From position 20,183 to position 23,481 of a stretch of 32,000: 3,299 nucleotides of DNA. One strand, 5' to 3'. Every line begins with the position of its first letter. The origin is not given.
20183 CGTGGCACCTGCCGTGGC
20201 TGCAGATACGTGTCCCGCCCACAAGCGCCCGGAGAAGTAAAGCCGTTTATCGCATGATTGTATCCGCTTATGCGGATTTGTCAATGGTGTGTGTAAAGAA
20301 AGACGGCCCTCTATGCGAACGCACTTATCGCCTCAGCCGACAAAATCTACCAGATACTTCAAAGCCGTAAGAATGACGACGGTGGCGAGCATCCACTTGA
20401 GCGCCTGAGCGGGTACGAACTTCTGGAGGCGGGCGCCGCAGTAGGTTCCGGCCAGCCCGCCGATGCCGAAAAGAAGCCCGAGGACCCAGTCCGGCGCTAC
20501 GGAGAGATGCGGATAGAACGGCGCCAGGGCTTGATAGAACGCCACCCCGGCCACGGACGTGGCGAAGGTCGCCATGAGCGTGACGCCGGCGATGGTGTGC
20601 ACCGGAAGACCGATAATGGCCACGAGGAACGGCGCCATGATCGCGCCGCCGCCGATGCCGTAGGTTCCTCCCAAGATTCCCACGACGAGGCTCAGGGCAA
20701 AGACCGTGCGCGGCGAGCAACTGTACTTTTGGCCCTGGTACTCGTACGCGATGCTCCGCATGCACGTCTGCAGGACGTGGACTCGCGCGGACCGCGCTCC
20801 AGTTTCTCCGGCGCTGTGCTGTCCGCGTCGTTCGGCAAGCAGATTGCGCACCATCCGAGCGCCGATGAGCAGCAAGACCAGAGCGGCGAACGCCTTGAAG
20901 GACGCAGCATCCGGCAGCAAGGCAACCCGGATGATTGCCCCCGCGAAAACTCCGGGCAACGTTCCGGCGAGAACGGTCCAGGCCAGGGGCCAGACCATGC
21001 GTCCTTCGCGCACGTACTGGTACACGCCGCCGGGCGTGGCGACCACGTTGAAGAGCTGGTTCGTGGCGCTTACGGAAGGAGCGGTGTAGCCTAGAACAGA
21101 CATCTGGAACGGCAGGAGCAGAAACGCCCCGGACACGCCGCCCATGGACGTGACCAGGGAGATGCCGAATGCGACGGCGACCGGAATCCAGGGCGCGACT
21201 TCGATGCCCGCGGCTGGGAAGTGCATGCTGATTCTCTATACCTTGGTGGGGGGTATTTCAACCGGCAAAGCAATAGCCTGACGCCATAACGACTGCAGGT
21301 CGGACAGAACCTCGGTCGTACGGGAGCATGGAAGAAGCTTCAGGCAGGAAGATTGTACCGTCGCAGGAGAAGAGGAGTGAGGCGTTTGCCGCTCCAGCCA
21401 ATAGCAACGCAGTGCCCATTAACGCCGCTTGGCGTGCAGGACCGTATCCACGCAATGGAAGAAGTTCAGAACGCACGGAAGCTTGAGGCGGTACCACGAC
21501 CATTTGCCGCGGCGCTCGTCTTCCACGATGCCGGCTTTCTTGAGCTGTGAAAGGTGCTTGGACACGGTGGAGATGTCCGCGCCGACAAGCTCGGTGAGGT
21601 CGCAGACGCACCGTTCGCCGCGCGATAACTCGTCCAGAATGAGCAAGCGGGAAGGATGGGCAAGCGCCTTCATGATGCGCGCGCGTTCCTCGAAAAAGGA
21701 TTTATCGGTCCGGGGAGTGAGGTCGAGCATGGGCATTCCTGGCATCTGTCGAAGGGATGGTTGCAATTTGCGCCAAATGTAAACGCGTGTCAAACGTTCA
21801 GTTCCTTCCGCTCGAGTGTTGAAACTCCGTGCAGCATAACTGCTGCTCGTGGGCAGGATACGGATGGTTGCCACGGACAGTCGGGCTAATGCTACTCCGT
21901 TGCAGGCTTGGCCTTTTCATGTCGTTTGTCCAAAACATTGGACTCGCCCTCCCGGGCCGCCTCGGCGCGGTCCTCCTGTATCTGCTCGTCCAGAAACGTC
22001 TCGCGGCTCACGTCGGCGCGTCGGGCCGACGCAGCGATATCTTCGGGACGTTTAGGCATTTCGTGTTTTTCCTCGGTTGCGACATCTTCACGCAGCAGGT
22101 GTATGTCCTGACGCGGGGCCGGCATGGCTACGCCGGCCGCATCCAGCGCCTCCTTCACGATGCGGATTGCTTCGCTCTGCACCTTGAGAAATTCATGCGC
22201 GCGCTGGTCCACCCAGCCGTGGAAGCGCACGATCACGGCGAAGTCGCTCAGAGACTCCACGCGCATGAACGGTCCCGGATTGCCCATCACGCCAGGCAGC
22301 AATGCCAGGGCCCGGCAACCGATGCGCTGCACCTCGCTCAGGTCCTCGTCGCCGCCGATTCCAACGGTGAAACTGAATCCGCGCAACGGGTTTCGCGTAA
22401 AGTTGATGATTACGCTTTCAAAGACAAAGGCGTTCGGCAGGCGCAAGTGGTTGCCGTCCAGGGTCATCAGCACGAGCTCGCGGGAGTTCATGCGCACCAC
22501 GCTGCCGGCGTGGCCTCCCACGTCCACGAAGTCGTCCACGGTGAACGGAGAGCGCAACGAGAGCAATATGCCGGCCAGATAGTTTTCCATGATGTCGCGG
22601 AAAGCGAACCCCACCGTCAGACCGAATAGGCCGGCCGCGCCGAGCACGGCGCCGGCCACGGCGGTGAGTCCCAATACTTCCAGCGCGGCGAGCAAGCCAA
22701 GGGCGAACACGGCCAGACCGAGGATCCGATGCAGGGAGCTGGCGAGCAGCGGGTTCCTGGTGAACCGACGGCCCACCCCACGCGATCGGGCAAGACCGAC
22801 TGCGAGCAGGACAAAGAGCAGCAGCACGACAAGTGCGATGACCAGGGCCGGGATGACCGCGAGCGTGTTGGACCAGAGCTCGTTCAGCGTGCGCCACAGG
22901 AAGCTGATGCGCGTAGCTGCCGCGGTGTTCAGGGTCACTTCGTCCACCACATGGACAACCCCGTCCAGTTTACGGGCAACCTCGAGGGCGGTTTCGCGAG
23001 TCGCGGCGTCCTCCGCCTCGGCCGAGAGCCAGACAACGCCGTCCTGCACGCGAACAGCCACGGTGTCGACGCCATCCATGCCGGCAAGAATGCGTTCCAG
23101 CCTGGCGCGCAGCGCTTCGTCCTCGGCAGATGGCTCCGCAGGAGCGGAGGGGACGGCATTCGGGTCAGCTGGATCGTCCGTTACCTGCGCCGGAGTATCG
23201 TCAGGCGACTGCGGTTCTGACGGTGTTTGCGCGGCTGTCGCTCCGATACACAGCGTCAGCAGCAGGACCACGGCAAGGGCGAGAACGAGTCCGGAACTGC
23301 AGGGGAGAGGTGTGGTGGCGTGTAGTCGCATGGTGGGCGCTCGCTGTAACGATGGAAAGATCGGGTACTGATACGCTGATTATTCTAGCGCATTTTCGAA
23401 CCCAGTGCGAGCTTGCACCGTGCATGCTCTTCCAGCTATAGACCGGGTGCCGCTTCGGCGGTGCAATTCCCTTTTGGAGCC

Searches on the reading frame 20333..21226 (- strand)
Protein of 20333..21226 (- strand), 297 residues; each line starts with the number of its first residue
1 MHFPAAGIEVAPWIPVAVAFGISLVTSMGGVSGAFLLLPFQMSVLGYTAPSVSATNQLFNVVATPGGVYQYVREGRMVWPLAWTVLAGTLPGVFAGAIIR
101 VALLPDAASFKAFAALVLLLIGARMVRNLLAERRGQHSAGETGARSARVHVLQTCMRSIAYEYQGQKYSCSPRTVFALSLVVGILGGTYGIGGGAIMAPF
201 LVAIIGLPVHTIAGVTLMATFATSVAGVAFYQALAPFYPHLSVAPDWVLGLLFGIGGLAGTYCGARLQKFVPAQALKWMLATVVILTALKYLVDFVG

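Call 36: search_protein_families(library=pfam, proteins=[window:20333-21226:-], max_evalue=0.00001)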
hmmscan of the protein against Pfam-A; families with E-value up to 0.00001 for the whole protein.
window:20333-21226:- (297 aa): 1 family
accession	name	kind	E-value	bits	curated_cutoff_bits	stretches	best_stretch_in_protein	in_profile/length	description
PF01925.25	TauE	-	4.1e-41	141.6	32.6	1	17-290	3-236/237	Sulfite exporter TauE/SafE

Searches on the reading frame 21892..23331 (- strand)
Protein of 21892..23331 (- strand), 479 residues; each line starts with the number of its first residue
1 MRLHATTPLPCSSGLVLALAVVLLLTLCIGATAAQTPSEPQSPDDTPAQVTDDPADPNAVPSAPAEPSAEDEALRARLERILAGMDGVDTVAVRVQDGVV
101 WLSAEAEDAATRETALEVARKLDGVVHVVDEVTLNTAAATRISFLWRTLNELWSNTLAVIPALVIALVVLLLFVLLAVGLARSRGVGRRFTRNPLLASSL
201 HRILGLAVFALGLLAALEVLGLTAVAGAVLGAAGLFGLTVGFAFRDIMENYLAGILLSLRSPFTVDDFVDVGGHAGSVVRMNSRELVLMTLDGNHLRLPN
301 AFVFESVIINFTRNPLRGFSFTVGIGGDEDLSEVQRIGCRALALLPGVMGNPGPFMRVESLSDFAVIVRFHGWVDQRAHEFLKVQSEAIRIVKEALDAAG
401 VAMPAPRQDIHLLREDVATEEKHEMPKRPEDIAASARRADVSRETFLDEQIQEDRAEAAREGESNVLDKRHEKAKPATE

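Call 36: search_protein_families(library=pfam, proteins=[window:21892-23331:-], max_evalue=0.00001)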
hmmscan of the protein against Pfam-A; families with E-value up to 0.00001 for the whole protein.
window:21892-23331:- (479 aa): 2 families
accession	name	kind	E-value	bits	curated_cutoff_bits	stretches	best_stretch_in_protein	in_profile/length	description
PF00924.24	MS_channel_2nd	-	2e-12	47.4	20.2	1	246-313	1-68/68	Mechanosensitive ion channel, beta-domain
PF04972.22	BON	-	7.1e-07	29.9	27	1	71-134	2-67/69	BON domain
